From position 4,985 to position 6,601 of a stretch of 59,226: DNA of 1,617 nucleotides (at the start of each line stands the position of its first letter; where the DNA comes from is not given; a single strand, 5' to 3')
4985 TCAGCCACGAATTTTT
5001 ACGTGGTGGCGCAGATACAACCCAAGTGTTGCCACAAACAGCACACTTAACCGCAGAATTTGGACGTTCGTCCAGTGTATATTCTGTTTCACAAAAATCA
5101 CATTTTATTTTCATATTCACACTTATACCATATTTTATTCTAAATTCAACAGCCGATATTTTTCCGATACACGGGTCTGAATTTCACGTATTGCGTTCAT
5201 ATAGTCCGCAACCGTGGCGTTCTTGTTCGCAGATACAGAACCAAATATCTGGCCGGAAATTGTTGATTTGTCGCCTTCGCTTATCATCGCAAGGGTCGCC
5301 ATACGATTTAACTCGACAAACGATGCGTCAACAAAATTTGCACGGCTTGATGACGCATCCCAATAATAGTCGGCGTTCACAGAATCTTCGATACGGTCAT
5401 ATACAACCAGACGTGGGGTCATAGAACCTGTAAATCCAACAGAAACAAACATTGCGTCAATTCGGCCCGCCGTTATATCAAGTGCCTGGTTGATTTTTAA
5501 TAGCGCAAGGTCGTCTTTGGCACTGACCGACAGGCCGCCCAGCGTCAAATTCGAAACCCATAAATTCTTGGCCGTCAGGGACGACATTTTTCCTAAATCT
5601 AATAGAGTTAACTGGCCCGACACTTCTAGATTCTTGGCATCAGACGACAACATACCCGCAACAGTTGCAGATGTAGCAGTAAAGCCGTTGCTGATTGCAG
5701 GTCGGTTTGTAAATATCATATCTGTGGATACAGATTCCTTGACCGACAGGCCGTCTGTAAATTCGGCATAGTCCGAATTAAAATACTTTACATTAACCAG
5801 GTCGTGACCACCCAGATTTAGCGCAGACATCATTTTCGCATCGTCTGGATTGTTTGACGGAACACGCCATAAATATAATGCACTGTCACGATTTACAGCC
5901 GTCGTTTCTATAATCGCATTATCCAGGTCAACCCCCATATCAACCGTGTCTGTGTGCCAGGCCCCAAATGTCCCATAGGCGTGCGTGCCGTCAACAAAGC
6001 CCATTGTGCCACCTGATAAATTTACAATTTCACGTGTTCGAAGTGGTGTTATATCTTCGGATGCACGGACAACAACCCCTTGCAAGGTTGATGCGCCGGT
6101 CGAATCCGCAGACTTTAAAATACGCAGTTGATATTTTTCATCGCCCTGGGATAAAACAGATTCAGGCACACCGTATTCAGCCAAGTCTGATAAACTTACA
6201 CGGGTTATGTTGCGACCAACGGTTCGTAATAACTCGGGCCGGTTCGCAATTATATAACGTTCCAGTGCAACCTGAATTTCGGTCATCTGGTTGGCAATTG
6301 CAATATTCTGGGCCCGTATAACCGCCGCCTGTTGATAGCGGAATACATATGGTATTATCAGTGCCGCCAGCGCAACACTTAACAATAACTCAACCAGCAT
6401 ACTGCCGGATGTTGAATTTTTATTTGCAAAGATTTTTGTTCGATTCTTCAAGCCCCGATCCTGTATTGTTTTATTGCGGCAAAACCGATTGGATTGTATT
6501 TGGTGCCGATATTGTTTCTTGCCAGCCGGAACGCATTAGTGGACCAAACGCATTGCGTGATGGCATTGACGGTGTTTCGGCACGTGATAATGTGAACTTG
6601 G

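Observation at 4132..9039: Operon of three giant prepilin-like proteins with a shared N-terminal half and unrelated C-terminal halves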

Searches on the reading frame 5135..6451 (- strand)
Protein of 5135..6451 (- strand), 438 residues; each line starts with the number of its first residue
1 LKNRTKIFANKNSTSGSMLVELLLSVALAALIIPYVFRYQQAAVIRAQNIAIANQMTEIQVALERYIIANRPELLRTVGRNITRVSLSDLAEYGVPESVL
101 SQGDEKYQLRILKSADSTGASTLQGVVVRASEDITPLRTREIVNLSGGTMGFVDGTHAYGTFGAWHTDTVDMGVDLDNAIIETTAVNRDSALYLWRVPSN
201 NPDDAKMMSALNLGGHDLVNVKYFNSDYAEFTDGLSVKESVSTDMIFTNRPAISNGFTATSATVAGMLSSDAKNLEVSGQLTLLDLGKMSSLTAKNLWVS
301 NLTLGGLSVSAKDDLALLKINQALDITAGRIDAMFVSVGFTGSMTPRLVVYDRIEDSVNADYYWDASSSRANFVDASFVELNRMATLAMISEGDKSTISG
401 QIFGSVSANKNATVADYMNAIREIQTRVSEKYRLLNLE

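Call 4: search_protein_families(library=pfam, proteins=[window:5135-6451:-], max_evalue=1)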
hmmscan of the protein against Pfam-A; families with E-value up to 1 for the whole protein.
window:5135-6451:- (438 aa): 1 family
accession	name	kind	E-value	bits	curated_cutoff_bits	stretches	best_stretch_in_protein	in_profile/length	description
PF04917.17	Shufflon_N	-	5.8e-06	26.5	27.5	1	52-257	11-228/324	Bacterial shufflon protein, N-terminal constant region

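Call 5: search_protein_families(library=ncbifam, proteins=[window:5135-6451:-], max_evalue=1)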
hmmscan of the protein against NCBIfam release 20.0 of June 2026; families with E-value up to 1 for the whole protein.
window:5135-6451:- (438 aa): 0 families

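Call 11: find_encoding_contigs(protein=window:5135-6451:-, flank=10000, max_places=6)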
Protein window:5135-6451:- (438 aa): 5 contigs read that carry it; 5 places shown.
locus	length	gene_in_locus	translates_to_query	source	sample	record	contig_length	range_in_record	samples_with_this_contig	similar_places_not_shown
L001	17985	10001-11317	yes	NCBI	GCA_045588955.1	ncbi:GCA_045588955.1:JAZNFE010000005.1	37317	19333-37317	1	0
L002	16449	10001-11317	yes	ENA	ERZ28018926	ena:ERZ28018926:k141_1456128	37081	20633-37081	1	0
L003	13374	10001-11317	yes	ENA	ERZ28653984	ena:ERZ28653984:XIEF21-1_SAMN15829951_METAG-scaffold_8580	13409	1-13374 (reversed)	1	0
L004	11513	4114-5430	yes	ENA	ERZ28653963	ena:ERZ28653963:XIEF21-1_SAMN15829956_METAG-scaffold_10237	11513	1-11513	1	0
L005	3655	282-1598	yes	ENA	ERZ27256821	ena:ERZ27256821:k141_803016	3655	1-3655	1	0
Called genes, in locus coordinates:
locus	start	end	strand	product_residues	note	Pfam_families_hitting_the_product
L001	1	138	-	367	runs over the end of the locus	PF21016:RlmN_N, PF04055:Radical_SAM (weak)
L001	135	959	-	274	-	-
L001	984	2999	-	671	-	PF04453:LptD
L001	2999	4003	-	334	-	PF03739:LptF_LptG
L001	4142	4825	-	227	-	PF00691:OmpA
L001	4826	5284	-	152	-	-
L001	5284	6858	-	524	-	PF13177:DNA_pol3_delta2, PF13604:AAA_30 (weak), PF00004:AAA, PF13401:AAA_22 (faint), PF22608:DNAX_ATPase_lid, PF12169:DNA_pol3_gamma3, PF12362:DUF3646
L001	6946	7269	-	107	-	-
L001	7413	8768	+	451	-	-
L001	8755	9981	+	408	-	-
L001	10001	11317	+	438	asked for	PF04917:Shufflon_N (weak)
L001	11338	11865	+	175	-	PF13717:Zn_ribbon_4 (faint)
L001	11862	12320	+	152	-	-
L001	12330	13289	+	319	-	PF00849:PseudoU_synth_2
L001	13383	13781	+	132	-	PF04480:DUF559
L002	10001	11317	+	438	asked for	PF04917:Shufflon_N (weak)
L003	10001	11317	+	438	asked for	PF04917:Shufflon_N (weak)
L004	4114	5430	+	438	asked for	PF04917:Shufflon_N (weak)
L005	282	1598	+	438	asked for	PF04917:Shufflon_N (weak)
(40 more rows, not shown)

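Call 12: find_homologous_proteins(query=window:5135-6451:-, max_evalue=0.001)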
Query window:5135-6451:- (438 aa): 912 proteins with E <= 0.001 among 8000 candidates; the best 120 are listed.
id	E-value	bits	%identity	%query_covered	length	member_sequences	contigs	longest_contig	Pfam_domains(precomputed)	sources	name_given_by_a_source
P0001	1.2e-276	935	100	100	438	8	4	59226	PF04917.18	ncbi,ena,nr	ncbi:MAG: hypothetical protein IJ517_03015 [Alphaproteobacteria bacterium]|nr:hypothetical protein [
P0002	9.0e-236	800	87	96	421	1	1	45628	-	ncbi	-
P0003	8.1e-221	751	80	96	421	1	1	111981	-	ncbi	-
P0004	7.0e-220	748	80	96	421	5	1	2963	-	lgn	-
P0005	3.8e-218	742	77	100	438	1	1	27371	-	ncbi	-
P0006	6.9e-214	728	76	100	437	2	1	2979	-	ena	-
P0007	1.1e-212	724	76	100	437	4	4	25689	-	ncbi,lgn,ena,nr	ncbi:MAG: hypothetical protein J6Q44_01500 [Alphaproteobacteria bacterium]|nr:hypothetical protein [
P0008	1.7e-212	724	75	100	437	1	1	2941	-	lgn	-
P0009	2.0e-212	723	76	100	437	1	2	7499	-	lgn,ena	-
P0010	3.9e-212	722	75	100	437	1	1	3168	-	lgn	-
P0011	1.8e-210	717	77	98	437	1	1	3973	-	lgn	-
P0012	6.9e-210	715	77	98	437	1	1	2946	-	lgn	-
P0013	1.0e-209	714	76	98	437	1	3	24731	-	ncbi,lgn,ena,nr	ncbi:MAG: hypothetical protein IKA25_01665 [Alphaproteobacteria bacterium]|nr:hypothetical protein [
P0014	1.1e-209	714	74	100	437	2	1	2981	-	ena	-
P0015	1.2e-209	714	76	98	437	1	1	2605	-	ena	-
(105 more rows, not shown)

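Call 18: search_solved_structures(query=window:5135-6451:-, max_evalue=10, show_alignments=2)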
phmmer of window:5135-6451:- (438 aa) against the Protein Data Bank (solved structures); distinct sequences matched with E-value up to 10: 0.

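Call 21: find_related_loci(query=A1, collection=genome_contigs, flank=10000)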
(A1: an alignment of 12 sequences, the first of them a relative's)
Query A1 (438 aa) in genome_contigs; peptide patterns used: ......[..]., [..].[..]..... (x = any residue, [..] = any of these).
157 stretches matched a pattern; 30 encode a relative of the query (tblastn E <= 1e-3); 30 distinct loci.
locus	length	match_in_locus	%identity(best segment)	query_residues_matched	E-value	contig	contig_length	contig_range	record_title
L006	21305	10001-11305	80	4-438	0e+0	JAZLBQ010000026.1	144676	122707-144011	MAG: Candidatus Enterousia sp. isolate T1900045063_TC20190056.MAGScoT_cleanbin_000013 SGB_4572_k141_2220103, whole genom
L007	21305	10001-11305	80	4-438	0e+0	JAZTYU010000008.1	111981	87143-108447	MAG: Candidatus Enterousia sp. isolate T1900045325_YK20190014.MAGScoT_cleanbin_000039 SGB_6437_k141_2782097, whole genom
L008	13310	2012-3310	73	1-433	0e+0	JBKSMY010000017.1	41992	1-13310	MAG: Alphaproteobacteria bacterium isolate KS320-82 k141_2210010, whole genome shotgun sequence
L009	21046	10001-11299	75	1-433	0e+0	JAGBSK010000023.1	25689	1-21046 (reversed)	MAG: Alphaproteobacteria bacterium isolate RGIG9404 Yak_Cecum-1__c444568, whole genome shotgun sequence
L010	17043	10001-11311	74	1-437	0e+0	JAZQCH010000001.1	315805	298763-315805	MAG: Candidatus Enterousia sp. isolate T1900044638_TS20190104.MAGScoT_cleanbin_000052 SGB_1211_k141_257354, whole genome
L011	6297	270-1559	76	8-437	0e+0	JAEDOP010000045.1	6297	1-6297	MAG: Alphaproteobacteria bacterium isolate MAG321 NODE_10925_length_6297_cov_3.493752, whole genome shotgun sequence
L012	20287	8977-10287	73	1-437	0e+0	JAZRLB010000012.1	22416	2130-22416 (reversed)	MAG: Candidatus Enterousia sp. isolate T1900045443_YK20190134.MAGScoT_cleanbin_000013 SGB_7129_k141_1874692, whole genom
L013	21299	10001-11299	70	6-438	0e+0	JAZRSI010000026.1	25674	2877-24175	MAG: Candidatus Enterousia sp. isolate T1900045347_YK20190037.MAGScoT_cleanbin_000032 SGB_6723_k141_1202901, whole genom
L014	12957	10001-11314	72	1-438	0e+0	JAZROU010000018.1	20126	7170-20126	MAG: Candidatus Enterousia sp. isolate T1900045388_YK20190078.MAGScoT_cleanbin_000020 SGB_6918_k141_129952, whole genome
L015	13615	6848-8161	68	1-438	0e+0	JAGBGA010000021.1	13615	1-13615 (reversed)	MAG: Alphaproteobacteria bacterium isolate RGIG9085 Water_deer_Rectum.Co__c257830, whole genome shotgun sequence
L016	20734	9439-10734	68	6-438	0e+0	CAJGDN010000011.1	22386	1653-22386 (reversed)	MAG: uncultured Alphaproteobacteria bacterium isolate MAG63 genome assembly, contig: k141_1260468_length_22386_cov_11.00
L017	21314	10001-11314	69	1-438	0e+0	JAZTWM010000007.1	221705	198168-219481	MAG: Candidatus Enterousia sp. isolate T1900045333_YK20190022.MAGScoT_cleanbin_000042 SGB_6555_k141_849587, whole genome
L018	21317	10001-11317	68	1-438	0e+0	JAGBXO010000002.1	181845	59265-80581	MAG: Alphaproteobacteria bacterium isolate RGIG9538 Yak_Colon-2__c86983, whole genome shotgun sequence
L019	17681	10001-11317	69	1-438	0e+0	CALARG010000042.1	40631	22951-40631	MAG TPA_asm: uncultured Alphaproteobacteria bacterium isolate SRR6425825_bin.15_CONCOCT_v1.1_MAG genome assembly, contig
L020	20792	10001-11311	67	1-437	0e+0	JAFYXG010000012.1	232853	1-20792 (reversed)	MAG: Alphaproteobacteria bacterium isolate RGIG7505 Water_buffalos_Colon.Co__c1672322, whole genome shotgun sequence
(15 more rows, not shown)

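Call 22: search_protein_representatives(protein=window:5135-6451:-)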
Query: 438 residues. Proteins with E-value up to 0.001 (for the whole library): 141; up to 1e-10: 85; up to 1e-30: 54. The best 141 are listed.
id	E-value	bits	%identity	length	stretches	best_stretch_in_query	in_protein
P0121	4.0e-159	546.2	59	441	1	10-438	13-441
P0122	1.1e-109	383.5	59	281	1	1-280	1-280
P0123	1.4e-107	376.6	70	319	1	1-242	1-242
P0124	7.1e-105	367.7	42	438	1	11-437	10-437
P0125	1.3e-104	366.8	41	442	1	12-438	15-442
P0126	2.4e-94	333.0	41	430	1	12-434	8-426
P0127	1.3e-93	330.6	41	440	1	10-438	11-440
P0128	2.6e-92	326.3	48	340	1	103-438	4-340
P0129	3.9e-91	322.4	41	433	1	12-437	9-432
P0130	1.4e-88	314.0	55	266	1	1-266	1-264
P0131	3.2e-82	293.1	48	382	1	15-296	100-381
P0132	3.6e-72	260.0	37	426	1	12-435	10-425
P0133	1.3e-70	254.9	37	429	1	9-437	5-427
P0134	3.0e-70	253.7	35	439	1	8-433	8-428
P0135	1.1e-69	251.8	37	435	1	13-433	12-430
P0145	3.3e-49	184.4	40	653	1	14-332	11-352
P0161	2.3e-39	152.0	42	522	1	10-284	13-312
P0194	1.7e-16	76.8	27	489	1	16-249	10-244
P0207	2.8e-10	56.2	26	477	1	11-224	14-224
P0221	4.5e-07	45.7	34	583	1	10-184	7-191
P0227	7.3e-07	45.0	30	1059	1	11-283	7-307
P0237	5.0e-06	42.3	27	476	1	16-215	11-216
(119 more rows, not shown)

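Call 37: search_protein_families(library=pfam, alignment_id=A5, max_evalue=0.01)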
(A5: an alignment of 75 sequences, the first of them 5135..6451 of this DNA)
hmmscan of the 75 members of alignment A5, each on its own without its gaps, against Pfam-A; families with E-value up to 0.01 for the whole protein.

A. member 1, window:5135-6451:- (438 aa): 1 family
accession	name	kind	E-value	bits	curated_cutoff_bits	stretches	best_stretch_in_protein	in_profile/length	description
PF04917.17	Shufflon_N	-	5.8e-06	26.5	27.5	1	52-257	11-228/324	Bacterial shufflon protein, N-terminal constant region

B. families by the number of members that match (of 75 scanned): 5 families
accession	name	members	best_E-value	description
PF04917.17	Shufflon_N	10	3.8e-74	Bacterial shufflon protein, N-terminal constant region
PF07963.17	N_methyl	2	0.005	Prokaryotic N-terminal methylation motif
PF24511.1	DUF7591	1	0.0017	Domain of unknown function (DUF7591)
PF03409.20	Glycoprotein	1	0.0021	Transmembrane glycoprotein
PF10635.14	DisA-linker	1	0.0073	DisA bacterial checkpoint controller linker region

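Call 39: find_homologous_proteins(query=A6, max_evalue=0.001)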
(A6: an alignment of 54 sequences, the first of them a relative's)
Query A6 (54 sequences) (609 aa, profile of the alignment): 100 proteins with E <= 0.001 among 8000 candidates.
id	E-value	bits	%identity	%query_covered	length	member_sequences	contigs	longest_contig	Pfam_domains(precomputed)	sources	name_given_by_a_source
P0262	9.3e-126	439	42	60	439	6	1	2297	-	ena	-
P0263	3.8e-125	437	43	61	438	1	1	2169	-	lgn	-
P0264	4.8e-125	436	42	60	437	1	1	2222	-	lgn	-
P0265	1.3e-124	435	42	60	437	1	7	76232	-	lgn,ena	-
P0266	1.8e-124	435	44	55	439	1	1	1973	-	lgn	-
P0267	2.4e-124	434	43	61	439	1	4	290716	-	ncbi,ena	-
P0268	3.6e-124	434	43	60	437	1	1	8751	-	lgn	-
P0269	5.1e-124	433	46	50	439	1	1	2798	-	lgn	-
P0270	2.0e-123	431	43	60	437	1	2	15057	-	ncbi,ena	-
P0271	2.0e-123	431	42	61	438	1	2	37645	-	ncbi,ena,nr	ncbi:MAG: hypothetical protein IKZ49_03800 [Alphaproteobacteria bacterium]|nr:hypothetical protein [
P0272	2.5e-123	431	41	61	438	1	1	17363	-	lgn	-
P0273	2.5e-123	431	42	60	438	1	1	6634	-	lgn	-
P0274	2.7e-123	431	42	61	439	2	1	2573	-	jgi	-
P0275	3.4e-123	430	43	59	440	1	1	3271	-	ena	-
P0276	4.2e-123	430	43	60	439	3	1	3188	-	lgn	-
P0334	2.8e-113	398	40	50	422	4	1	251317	PF04917.18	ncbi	-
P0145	5.0e-104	367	43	60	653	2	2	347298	-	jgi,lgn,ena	jgi:type II secretory pathway pseudopilin PulG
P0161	3.9e-86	308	42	44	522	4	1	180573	-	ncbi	-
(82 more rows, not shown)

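Call 40: find_encoding_contigs(protein=P0145, flank=10000, max_places=1)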
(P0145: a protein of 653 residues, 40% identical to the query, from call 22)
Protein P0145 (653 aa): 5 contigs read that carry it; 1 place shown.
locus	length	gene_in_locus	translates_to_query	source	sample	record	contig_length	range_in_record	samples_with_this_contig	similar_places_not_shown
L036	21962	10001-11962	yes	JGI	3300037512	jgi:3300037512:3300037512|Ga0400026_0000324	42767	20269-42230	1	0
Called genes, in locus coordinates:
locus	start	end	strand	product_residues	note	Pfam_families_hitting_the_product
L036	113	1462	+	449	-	PF11638:DnaA_N, PF00308:Bac_DnaA, PF00004:AAA, PF08299:Bac_DnaA_C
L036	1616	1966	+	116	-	-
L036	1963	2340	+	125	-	-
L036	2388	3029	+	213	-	-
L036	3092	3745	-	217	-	PF03938:OmpH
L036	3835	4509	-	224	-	PF00691:OmpA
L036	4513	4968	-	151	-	-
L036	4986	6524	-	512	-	PF13177:DNA_pol3_delta2, PF13604:AAA_30 (weak), PF00004:AAA, PF13401:AAA_22 (weak), PF22608:DNAX_ATPase_lid, PF12169:DNA_pol3_gamma3, PF12362:DUF3646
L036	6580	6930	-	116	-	-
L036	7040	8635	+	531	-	-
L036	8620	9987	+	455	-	-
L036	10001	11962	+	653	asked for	-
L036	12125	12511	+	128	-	-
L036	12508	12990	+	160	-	-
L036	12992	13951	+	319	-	PF00849:PseudoU_synth_2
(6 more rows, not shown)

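Call 41: find_encoding_contigs(protein=P0161, flank=10000, max_places=1)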
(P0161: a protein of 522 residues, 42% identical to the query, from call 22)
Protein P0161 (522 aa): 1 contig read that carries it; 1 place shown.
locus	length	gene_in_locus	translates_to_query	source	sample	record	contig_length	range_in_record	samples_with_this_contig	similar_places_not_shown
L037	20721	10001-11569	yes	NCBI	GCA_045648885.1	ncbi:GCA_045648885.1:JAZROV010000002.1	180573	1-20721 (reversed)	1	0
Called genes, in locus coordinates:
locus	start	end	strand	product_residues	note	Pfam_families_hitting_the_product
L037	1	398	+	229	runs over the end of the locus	PF26594:KH_NusA_2nd, PF14520:HHH_5 (faint)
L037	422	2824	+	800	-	PF04760:IF2_N, PF00009:GTP_EFTU, PF00071:Ras, PF01926:MMR_HSR1, PF02421:FeoB_N, PF22042:EF-G_D2, PF11987:IF-2, PF03144:GTP_EFTU_D2 (weak), +1 more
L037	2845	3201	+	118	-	-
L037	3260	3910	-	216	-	PF03938:OmpH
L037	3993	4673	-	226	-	PF00691:OmpA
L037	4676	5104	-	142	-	-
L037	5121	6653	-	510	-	PF13177:DNA_pol3_delta2, PF13245:AAA_19 (faint), PF13604:AAA_30 (weak), PF00004:AAA, PF13401:AAA_22 (faint), PF22608:DNAX_ATPase_lid, PF12169:DNA_pol3_gamma3, PF12362:DUF3646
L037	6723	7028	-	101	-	-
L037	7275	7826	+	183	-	-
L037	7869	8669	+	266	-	-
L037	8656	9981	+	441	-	-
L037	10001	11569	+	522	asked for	-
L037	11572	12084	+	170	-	-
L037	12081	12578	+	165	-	-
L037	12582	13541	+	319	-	PF00849:PseudoU_synth_2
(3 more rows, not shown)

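Call 42: find_encoding_contigs(protein=P0334, flank=10000, max_places=1)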
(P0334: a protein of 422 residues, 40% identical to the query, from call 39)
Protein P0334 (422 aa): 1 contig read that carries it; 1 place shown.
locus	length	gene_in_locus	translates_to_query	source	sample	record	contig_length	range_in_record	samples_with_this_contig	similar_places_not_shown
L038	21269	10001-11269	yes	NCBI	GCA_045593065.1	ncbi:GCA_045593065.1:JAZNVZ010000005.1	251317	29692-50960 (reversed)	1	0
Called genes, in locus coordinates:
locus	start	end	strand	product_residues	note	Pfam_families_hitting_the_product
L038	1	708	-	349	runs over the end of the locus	PF06723:MreB_Mbl, PF00022:Actin, PF00012:HSP70, PF14450:FtsA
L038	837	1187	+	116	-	PF00825:Ribonuclease_P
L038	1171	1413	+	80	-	PF01809:YidD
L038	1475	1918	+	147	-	PF00364:Biotin_lipoyl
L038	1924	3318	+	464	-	PF00289:Biotin_carb_N, PF02222:ATP-grasp, PF02786:CPSase_L_D2, PF07478:Dala_Dala_lig_C, PF02785:Biotin_carb_C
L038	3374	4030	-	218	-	PF03938:OmpH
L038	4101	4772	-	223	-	PF00691:OmpA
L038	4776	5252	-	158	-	-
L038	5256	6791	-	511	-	PF13177:DNA_pol3_delta2, PF13245:AAA_19 (faint), PF13604:AAA_30 (weak), PF00004:AAA, PF13401:AAA_22 (weak), PF22608:DNAX_ATPase_lid, PF12169:DNA_pol3_gamma3, PF12362:DUF3646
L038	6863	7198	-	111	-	-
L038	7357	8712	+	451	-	-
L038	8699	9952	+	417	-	-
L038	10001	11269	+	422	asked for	PF04917:Shufflon_N (weak)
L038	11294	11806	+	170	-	-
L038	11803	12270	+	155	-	-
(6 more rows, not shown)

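Call 43: find_encoding_contigs(protein=P0237, flank=10000, max_places=1)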
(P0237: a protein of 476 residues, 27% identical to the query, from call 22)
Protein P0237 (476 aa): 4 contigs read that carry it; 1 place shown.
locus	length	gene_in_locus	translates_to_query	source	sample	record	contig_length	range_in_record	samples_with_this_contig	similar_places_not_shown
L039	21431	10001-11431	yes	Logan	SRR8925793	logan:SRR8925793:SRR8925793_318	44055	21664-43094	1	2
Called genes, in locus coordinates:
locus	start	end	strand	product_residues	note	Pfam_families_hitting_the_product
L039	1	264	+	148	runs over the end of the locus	PF22817:ApeP-like (weak), PF07977:FabA, PF22818:ApeI-like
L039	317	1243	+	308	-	PF00005:ABC_tran, PF13304:AAA_21 (faint), PF13401:AAA_22 (weak)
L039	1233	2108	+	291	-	PF02687:FtsX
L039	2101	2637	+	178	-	PF02698:DUF218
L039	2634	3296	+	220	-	PF01553:Acyltransferase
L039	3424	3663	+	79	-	-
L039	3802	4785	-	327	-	PF00849:PseudoU_synth_2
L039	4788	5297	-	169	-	-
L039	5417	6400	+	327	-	-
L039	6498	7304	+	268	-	PF25084:LbH_EIF2B (faint), PF25087:GMPPB_C (weak), PF00132:Hexapep (weak), PF13720:Acetyltransf_11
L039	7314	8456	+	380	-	PF02684:LpxB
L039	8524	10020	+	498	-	PF04917:Shufflon_N (weak)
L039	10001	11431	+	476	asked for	-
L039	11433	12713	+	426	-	-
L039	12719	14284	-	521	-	PF13458:Peripla_BP_6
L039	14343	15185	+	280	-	PF00590:TP_methylase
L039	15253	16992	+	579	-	PF00999:Na_H_Exchanger, PF02254:TrkA_N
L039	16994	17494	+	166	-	PF01252:Peptidase_A8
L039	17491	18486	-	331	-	-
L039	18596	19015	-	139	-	PF02367:TsaE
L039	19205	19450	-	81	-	PF10073:GapR_DNA-bd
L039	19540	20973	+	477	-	PF00224:PK, PF02887:PK_C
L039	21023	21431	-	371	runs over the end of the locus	PF03235:GmrSD_N, PF01844:HNH, PF14279:HNH_5 (weak)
